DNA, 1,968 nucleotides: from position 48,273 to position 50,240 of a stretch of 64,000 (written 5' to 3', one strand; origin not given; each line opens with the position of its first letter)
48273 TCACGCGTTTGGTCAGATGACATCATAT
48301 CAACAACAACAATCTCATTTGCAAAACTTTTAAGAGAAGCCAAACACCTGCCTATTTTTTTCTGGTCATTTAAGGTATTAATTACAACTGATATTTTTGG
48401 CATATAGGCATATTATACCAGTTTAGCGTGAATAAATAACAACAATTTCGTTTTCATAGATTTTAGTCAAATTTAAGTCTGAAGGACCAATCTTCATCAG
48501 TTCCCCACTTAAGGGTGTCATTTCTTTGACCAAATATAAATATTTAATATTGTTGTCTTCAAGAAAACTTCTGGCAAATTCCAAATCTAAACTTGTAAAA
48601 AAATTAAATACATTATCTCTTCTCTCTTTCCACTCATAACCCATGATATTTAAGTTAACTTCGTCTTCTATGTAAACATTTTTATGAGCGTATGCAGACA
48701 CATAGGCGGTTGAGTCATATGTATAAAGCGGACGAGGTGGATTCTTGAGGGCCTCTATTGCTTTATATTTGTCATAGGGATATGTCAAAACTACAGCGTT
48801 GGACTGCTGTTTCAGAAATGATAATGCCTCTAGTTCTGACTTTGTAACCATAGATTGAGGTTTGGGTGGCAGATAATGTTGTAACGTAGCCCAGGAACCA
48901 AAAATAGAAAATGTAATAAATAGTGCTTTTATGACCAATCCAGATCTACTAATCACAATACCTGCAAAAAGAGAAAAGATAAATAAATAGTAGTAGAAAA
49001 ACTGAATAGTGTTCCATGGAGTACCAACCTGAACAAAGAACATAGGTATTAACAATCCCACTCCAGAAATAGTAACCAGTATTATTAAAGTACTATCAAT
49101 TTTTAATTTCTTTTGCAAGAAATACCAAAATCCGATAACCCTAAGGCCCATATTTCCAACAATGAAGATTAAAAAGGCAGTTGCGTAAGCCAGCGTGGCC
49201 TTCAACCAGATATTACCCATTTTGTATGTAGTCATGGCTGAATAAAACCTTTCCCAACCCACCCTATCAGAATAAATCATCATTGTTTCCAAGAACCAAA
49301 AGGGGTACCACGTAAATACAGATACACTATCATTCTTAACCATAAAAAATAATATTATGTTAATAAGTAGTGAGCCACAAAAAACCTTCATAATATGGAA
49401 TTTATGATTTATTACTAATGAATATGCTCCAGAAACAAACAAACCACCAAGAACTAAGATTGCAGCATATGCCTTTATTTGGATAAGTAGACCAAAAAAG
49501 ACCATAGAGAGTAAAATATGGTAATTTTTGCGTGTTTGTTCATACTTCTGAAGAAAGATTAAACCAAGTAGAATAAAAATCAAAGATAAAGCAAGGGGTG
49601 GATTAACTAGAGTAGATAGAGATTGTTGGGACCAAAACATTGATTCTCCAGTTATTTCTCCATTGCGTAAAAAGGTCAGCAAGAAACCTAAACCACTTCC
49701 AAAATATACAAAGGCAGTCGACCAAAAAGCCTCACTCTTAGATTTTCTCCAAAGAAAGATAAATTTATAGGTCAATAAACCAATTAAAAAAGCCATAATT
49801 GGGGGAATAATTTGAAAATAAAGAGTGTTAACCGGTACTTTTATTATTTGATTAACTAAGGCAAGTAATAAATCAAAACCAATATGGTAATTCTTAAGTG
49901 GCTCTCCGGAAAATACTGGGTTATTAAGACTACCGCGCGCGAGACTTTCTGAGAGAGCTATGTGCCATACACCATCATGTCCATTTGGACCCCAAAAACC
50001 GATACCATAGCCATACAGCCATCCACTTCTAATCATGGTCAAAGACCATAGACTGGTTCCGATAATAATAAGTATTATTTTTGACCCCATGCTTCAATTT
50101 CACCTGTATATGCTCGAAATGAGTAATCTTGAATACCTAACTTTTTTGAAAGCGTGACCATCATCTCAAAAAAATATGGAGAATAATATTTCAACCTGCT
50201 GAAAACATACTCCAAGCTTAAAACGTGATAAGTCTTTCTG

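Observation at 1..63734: Glycosylation super-locus with 22 GT-C-like polytopic membrane proteins in about 64 kb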

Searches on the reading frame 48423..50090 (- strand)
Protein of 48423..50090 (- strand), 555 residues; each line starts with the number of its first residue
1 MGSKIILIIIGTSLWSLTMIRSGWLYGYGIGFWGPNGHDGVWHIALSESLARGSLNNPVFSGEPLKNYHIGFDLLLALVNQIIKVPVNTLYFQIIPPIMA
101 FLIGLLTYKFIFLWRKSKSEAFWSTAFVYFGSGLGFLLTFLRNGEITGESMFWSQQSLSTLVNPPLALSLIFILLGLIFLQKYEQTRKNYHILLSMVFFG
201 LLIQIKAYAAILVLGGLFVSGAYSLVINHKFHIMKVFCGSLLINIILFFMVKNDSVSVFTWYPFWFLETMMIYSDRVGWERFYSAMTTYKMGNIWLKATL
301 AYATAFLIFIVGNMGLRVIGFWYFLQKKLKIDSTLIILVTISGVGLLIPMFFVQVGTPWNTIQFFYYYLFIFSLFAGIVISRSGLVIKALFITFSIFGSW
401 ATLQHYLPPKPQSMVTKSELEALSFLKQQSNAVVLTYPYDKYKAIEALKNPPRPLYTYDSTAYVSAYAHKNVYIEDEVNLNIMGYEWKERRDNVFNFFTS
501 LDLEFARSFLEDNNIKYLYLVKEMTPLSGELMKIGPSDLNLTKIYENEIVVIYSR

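Call 7: search_protein_families(library=pfam, max_evalue=0.01, proteins=[window:48423-50090:-])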
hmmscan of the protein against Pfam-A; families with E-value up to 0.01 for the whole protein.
window:48423-50090:- (555 aa): 0 families

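Call 22: search_protein_families(library=ncbifam, max_evalue=0.1, proteins=[window:48423-50090:-])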
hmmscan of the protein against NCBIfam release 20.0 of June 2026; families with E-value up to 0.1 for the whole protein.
window:48423-50090:- (555 aa): 0 families

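Call 24: find_homologous_proteins(query=window:48423-50090:-, max_evalue=0.00001)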
Query window:48423-50090:- (555 aa): 1336 proteins with E <= 0.00001 among 8000 candidates; the best 120 are listed.
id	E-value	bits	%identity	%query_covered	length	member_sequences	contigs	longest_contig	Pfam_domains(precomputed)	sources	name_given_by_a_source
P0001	0.0e+0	1200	100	97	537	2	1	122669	-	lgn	-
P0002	1.1e-235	802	64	99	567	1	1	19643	-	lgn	-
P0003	2.2e-235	801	64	100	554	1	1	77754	-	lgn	-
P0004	2.5e-235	800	62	100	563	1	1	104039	-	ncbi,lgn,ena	-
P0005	2.8e-233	794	64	100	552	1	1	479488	-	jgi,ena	-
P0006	9.8e-232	789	63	99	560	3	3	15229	-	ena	-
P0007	2.6e-230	784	65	99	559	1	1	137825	-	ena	-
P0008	4.1e-230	783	65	99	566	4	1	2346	-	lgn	-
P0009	6.1e-230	783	62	99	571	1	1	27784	-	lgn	-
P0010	2.4e-229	781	63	99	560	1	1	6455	-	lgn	-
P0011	9.4e-228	775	63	99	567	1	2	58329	-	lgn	-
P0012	9.6e-228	775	62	100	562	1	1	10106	-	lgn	-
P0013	2.3e-227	774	62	100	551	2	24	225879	-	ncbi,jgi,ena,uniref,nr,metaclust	ncbi:MAG: hypothetical protein UR39_C0001G0082 [Candidatus Woesebacteria bacterium GW2011_GWA1_33_30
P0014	3.7e-227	773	64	99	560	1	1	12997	-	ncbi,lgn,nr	ncbi:MAG: hypothetical protein Q8Q30_02290 [Candidatus Woesebacteria bacterium]|nr:hypothetical prot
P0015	6.3e-227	773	62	99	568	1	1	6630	-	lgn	-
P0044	6.6e-209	713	58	97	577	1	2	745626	-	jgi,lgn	jgi:hypothetical protein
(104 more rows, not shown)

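Call 29: find_encoding_contigs(protein=P0013, flank=10000, max_places=1)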
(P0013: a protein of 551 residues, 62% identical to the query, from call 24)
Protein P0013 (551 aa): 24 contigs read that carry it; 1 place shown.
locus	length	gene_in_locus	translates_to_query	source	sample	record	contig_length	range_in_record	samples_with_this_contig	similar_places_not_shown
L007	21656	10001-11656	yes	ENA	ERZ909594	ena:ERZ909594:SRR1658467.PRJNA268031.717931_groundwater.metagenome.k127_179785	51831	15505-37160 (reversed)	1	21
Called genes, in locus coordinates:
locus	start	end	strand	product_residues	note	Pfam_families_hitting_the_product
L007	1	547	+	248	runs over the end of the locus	PF00535:Glycos_transf_2, PF10111:Glyco_tranf_2_2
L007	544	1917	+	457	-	PF13231:PMT_2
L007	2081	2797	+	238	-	PF00657:Lipase_GDSL (weak), PF13472:Lipase_GDSL_2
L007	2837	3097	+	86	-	-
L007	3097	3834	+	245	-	PF00106:adh_short, PF01370:Epimerase (weak), PF13561:adh_short_C2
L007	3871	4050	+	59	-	-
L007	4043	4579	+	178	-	-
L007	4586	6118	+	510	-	PF02366:PMT (weak), PF13231:PMT_2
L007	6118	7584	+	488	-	PF01943:Polysacc_synt, PF13440:Polysacc_synt_3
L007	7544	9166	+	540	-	-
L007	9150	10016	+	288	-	PF13489:Methyltransf_23, PF07021:MetW (weak), PF13847:Methyltransf_31 (weak), PF08241:Methyltransf_11, PF08242:Methyltransf_12 (weak), PF13649:Methyltransf_25 (weak)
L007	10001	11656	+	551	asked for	-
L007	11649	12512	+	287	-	PF00535:Glycos_transf_2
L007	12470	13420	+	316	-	PF13641:Glyco_tranf_2_3, PF00535:Glycos_transf_2, PF13632:Glyco_trans_2_3 (faint)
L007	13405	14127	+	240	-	-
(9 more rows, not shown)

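Call 30: find_encoding_contigs(protein=P0044, flank=10000, max_places=1)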
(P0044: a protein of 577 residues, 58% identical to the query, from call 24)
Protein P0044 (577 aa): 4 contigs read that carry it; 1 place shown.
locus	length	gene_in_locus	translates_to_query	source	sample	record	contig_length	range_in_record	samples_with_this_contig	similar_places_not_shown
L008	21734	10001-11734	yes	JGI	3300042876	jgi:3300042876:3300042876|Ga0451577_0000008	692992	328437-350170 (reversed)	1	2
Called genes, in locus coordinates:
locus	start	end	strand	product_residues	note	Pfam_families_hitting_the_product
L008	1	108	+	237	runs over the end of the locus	PF00535:Glycos_transf_2, PF10111:Glyco_tranf_2_2 (faint)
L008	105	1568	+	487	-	PF02366:PMT, PF13231:PMT_2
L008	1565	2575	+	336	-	PF01368:DHH, PF02272:DHHA1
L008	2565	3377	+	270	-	PF13231:PMT_2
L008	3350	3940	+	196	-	-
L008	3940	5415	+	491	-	PF13231:PMT_2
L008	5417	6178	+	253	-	PF13641:Glyco_tranf_2_3 (faint), PF00535:Glycos_transf_2, PF10111:Glyco_tranf_2_2 (weak)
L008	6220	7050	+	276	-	PF02498:Bro-N (weak)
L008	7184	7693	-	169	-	-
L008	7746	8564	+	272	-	-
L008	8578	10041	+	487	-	PF01943:Polysacc_synt, PF13440:Polysacc_synt_3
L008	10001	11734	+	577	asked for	-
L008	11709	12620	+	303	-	PF00535:Glycos_transf_2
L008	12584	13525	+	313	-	PF13641:Glyco_tranf_2_3, PF00535:Glycos_transf_2, PF10111:Glyco_tranf_2_2 (faint), PF13632:Glyco_trans_2_3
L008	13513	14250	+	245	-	-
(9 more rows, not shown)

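Call 31: predict_structure(alignment_id=A1)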
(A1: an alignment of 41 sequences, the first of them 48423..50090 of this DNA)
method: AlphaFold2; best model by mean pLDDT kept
length: 555 residues; sequences in the alignment: 41
mean_pLDDT: 90.3   pTM: 0.91
mean pLDDT of the five models: 90.3, 89.9, 89.1, 88.9, 88.8
residues with pLDDT >= 90: 366; 70-90: 166; 50-70: 21; < 50: 2
segments of 3 or more residues with pLDDT < 50: none
pLDDT, mean of each block of 10 residues (from residue 1): 83 88 90 76 93 92 89 95 95 93 97 97 96 84 81 67 89 98 96 98 94 98 96 97 93 73 86 63 89 94 89 90 91 97 94 82 91 97 95 91 85 92 97 89 86 83 92 91 88 94 97 96 87 94 97 97
secondary structure, 60 per line:
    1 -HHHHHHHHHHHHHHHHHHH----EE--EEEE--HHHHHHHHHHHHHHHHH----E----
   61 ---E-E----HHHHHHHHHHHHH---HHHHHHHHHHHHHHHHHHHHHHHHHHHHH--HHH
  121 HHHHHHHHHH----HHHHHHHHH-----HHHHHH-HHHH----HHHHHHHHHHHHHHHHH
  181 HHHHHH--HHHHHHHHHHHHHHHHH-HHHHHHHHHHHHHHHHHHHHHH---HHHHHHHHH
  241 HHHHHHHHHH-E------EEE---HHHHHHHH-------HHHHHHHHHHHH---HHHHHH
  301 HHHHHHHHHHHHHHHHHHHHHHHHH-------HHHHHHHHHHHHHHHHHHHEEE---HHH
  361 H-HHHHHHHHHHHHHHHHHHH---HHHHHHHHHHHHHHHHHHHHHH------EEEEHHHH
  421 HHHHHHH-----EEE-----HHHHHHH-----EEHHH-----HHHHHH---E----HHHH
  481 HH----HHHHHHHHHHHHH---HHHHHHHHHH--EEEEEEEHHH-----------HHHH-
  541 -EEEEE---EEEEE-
elements in order: H2-20 E29-32 H35-51 H71-83 H87-115 H118-130 H135-143 H149-154 H156-159 H164-186 H189-205 H207-228 H232-250 E259-261 H265-272 H280-291 H295-325 H333-351 E352-354 H358-361 H363-381 H385-406 E413-416 H417-427 E433-435 H441-447 H463-468 H477-482 H487-499 H503-512 E515-521 H536-539 E542-546 E550-554

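Call 36: search_solved_structures(query=A1, max_evalue=1)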
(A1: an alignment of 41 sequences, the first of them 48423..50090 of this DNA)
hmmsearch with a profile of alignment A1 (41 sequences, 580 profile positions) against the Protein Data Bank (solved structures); distinct sequences matched with E-value up to 1: 0.

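Call 55: find_related_loci(query=A1, collection=genome_contigs, flank=10000)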
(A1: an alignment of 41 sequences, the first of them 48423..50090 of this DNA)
Query A1 (555 aa) in genome_contigs; peptide patterns used: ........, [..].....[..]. (x = any residue, [..] = any of these).
346 stretches matched a pattern; 226 encode a relative of the query (tblastn E <= 1e-3); the best 80 are kept; 80 distinct loci.
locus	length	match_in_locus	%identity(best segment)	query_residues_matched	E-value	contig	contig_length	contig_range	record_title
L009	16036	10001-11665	62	1-554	0e+0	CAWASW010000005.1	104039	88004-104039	MAG: Candidatus Woesebacteria bacterium isolate MFD02832.bin.1.153 genome assembly, contig: contig_14427, whole genome s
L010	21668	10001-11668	61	3-554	0e+0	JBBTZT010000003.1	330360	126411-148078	MAG: Patescibacteria group bacterium isolate H41-bin064_1 H41_bin064_1_000000000003, whole genome shotgun sequence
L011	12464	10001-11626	64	3-553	0e+0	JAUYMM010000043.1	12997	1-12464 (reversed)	MAG: Candidatus Woesebacteria bacterium isolate C24_metabat.bin.86_sub C24_k141_179598, whole genome shotgun sequence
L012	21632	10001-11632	62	3-554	0e+0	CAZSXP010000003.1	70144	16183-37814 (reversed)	MAG TPA_asm: uncultured Gammaproteobacteria bacterium isolate SRP062349_co2_93 genome assembly, contig: NODE_246_length_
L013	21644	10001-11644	62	1-553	0e+0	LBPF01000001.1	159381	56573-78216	MAG: Candidatus Woesebacteria bacterium GW2011_GWB1_33_38 UR44_C0001, whole genome shotgun sequence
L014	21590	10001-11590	60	6-554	0e+0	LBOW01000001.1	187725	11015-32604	MAG: Candidatus Woesebacteria bacterium GW2011_GWB1_33_22 UR35_C0001, whole genome shotgun sequence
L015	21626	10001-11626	60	5-554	0e+0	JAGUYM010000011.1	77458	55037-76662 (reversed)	MAG: Candidatus Woesebacteria bacterium isolate DeMMO6_63 c_000000051655, whole genome shotgun sequence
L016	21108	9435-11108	56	8-553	0e+0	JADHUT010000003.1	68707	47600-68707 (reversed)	MAG: Candidatus Microgenomates bacterium isolate BS150m-G53 BS-150m-C278, whole genome shotgun sequence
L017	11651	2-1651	58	11-554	0e+0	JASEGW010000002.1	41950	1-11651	MAG: bacterium isolate Yes70-06 NODE_2_length_41950_cov_10.291347, whole genome shotgun sequence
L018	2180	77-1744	51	3-554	0e+0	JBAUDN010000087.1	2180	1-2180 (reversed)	MAG: Microgenomates group bacterium isolate MFD13099_ilm_asm_bin3 k127_352208, whole genome shotgun sequence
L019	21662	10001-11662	49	3-553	1e-179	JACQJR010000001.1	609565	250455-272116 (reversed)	MAG: Candidatus Microgenomates bacterium isolate NC_groundwater_1156_Ag_S-0.1um_40_307 S_p1_S3_coassembly_k141_153347, w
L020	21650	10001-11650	52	5-553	4e-179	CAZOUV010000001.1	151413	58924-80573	MAG TPA_asm: uncultured Gammaproteobacteria bacterium isolate SRP319275_co4_254 genome assembly, contig: NODE_50_length_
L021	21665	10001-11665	52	11-553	5e-178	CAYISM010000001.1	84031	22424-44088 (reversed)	MAG TPA_asm: uncultured Gammaproteobacteria bacterium isolate ERP119705_co3_788 genome assembly, contig: NODE_170_length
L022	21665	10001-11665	49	5-553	5e-178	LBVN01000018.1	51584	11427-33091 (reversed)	MAG: Candidatus Woesebacteria bacterium GW2011_GWB1_38_8b UT10_C0018, whole genome shotgun sequence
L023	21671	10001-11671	50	3-554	5e-177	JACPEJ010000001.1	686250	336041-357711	MAG: Candidatus Blackburnbacteria bacterium isolate NC_groundwater_332_Ag_B-0.1um_41_18 GD18-4_B1_scaffold_152758, whole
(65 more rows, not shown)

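Call 75: search_protein_families(library=pfam, alignment_id=A1, max_evalue=0.1)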
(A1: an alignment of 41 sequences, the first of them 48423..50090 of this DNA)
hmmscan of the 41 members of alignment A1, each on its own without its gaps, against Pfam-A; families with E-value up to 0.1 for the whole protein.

A. member 1, window:48423-50090:- (555 aa): 0 families

B. families by the number of members that match (of 41 scanned): 7 families
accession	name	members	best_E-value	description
PF13231.12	PMT_2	1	0.0026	Dolichyl-phosphate-mannose-protein mannosyltransferase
PF01757.29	Acyl_transf_3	1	0.0042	Acyltransferase domain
PF08176.17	SspK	1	0.0054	Small acid-soluble spore protein K family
PF19507.4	DUF6041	1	0.038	Family of unknown function (DUF6041)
PF04087.19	DUF389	1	0.051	Domain of unknown function (DUF389)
PF14045.11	YIEGIA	1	0.073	YIEGIA protein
PF10875.13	DUF2670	1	0.094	Protein of unknown function (DUF2670)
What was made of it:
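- On STT3/AglB/PglB oligosaccharyltransferase (g43, g31): No Pfam hit in 41 members apart from one weak PMT_2 hit (call 75).
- Tried and rejected: A Pfam scan of all 41 g43-family members gave no family (call 75).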

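Call 81: fold_search(model_id=the predicted structure, library=pdb)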
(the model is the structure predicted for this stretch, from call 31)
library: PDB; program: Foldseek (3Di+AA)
matches with E <= 10: 295; with E <= 0.001: 20
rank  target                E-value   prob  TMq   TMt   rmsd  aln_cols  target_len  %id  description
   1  7oci_F                2.8e-09  1.00  0.56  0.50  12.0       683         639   11  Cryo-EM structure of yeast Ost6p containing oligosaccharyltransferase complex (released 2022-02-16)
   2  8agc_A                4.4e-09  1.00  0.54  0.44  14.6       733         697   10  Structure of yeast oligosaccharylransferase complex with lipid-linked oligosaccharide and non-acceptor peptide bound (released 2022-12-07)
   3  8agb_A                5.5e-09  1.00  0.55  0.48  12.4       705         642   10  Structure of yeast oligosaccharylransferase complex with lipid-linked oligosaccharide bound (released 2022-12-07)
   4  6c26_A                9.6e-09  1.00  0.53  0.46  13.2       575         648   11  The Cryo-EM structure of a eukaryotic oligosaccharyl transferase complex (released 2018-01-31)
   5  6ezn_F                1.1e-08  1.00  0.54  0.47  13.2       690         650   11  Cryo-EM structure of the yeast oligosaccharyltransferase (OST) complex (released 2018-01-17)
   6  9n9j_I                3.1e-08  1.00  0.53  0.43  12.8       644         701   10  Structure of a GRP94 folding intermediate engaged with a CCDC134- and FKBP11-bound secretory translocon (released 2025-11-19)
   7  6s7o_A                3.6e-08  1.00  0.54  0.47  10.1       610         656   11  Cryo-EM structure of human oligosaccharyltransferase complex OST-A (released 2019-12-18)
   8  7e9s_A                1.1e-07  1.00  0.49  0.34  15.1       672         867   12  Archaeal oligosaccharyltransferase AglB from Archaeoglobus fulgidus in complex with an inhibitory peptide and a dolich (released 2021-09-08)
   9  8pn9_A                1.2e-07  1.00  0.55  0.48  13.6       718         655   10  Structure of human oligosaccharyltransferase OST-A complex bound to NGI-1 (released 2024-05-08)
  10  5ogl_A                3.0e-07  1.00  0.51  0.42  14.5       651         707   13  Structure of bacterial oligosaccharyltransferase PglB in complex with an acceptor peptide and an lipid-linked oligosac (released 2017-10-25)
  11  6gxc_A                3.7e-07  1.00  0.51  0.41  14.9       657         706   12  Bacterial oligosaccharyltransferase PglB in complex with an inhibitory peptide and a reactive lipid-linked oligosaccha (released 2018-11-14)
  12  5gmy_A                4.4e-07  1.00  0.46  0.32  14.8       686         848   12  Crystal structure of the Archaeoglobus fulgidus oligosaccharyltransferase (O29867_ARCFU) tethered with an acceptor pep (released 2017-02-01)
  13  3wak                  4.6e-07  1.00  0.48  0.33  15.8       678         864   12  Crystal structure of the Archaeoglobus fulgidus oligosaccharyltransferase (O29867_ARCFU) in the apo form (released 2013-10-30)
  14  7zlh_A                4.8e-07  1.00  0.52  0.46  12.4       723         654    9  Cryo-EM structure of C-mannosyltransferase CeDPY19, in apo state, bound to CMT2-Fab and anti-Fab nanobody (released 2023-01-11)
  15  7zlg_A                6.7e-07  1.00  0.44  0.38  15.5       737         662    9  Cryo-EM structure of C-mannosyltransferase CeDPY19, in complex with acceptor peptide and bound to CMT2-Fab and anti-Fa (released 2023-01-11)
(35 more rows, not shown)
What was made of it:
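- On GT-C glycosyltransferase superfamily (families D and E): Foldseek agrees (call 81).
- On STT3/AglB/PglB oligosaccharyltransferase (g43, g31): The Foldseek top 13 are all OSTs (call 81).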

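Call 93: search_protein_representatives(alignment_id=A1)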
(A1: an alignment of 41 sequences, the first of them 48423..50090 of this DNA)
Query: 41 sequences, 580 profile positions. Proteins with E-value up to 0.001 (for the whole library): 1674; up to 1e-10: 1339; up to 1e-30: 894. The best 150 are listed.
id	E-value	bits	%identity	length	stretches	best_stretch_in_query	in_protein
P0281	1.0e-247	839.8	-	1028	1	5-579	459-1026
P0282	1.5e-247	839.2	-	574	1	6-578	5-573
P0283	7.2e-229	777.6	-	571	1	10-579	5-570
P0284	1.9e-221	753.0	-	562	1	10-578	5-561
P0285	8.6e-206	701.4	-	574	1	1-578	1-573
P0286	2.9e-205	699.6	-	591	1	10-579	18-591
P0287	1.1e-202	691.1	-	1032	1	9-578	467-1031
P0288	1.0e-199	681.3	-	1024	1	10-579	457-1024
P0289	7.2e-196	668.6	-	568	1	1-578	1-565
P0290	3.0e-190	650.0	-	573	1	9-575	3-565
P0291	3.9e-187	639.8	-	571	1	1-578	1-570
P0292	3.9e-186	636.5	-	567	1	9-578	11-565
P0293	4.5e-185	632.9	-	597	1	15-579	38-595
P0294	1.2e-184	631.6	-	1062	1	7-578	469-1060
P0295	6.8e-180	615.8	-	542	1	31-578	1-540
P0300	6.9e-170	582.8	-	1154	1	9-578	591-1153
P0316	3.2e-150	517.9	-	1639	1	8-578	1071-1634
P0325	1.8e-145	502.2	-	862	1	17-578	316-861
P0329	2.5e-141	488.5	-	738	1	13-578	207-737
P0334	8.2e-137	473.6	-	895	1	10-578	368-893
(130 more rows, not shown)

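Call 96: search_protein_families(library=pfam, max_evalue=0.01, proteins=[P0281, P0287, P0300, P0316, P0325, P0329, P0334])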
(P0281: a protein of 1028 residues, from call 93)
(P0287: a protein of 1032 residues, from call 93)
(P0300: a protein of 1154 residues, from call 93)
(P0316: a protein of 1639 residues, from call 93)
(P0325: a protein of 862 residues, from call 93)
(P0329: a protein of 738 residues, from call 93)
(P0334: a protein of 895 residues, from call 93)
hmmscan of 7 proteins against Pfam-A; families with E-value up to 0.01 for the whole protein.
P0281 (1028 aa): 0 families

P0287 (1032 aa): 0 families

P0300 (1154 aa): 1 family
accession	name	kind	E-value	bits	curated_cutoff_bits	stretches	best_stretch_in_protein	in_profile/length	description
PF12979.12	DUF3863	-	0.0011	18.3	27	1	152-229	125-202/349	Domain of Unknown Function with PDB structure (DUF3863)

P0316 (1639 aa): 2 families
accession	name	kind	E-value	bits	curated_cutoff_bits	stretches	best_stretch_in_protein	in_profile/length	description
PF13440.11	Polysacc_synt_3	-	9.5e-55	186.3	23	1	50-333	2-283/293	Polysaccharide biosynthesis protein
PF01943.22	Polysacc_synt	-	3.6e-27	95.9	28.2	1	27-294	3-274/274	Polysaccharide biosynthesis protein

P0325 (862 aa): 0 families

P0329 (738 aa): 0 families

P0334 (895 aa): 0 families

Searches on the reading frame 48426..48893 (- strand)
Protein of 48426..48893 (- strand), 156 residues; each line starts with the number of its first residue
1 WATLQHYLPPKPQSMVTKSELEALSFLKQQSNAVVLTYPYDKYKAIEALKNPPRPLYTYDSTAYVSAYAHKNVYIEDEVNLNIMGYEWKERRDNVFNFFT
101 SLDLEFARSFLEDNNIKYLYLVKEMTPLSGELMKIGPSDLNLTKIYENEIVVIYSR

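Call 62: search_solved_structures(query=A5, max_evalue=10, show_alignments=3)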
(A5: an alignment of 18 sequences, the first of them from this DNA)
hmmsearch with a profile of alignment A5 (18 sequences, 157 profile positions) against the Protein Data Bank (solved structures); distinct sequences matched with E-value up to 10: 0.
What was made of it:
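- On STT3/AglB/PglB oligosaccharyltransferase (g43, g31): No PDB sequence hit for the whole protein or for the C-terminal domain (calls 36, 62).
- Closest known: N-glycosylation loci: archaeal agl. Different: No STT3 Pfam or PDB sequence match (calls 36, 62, 75).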
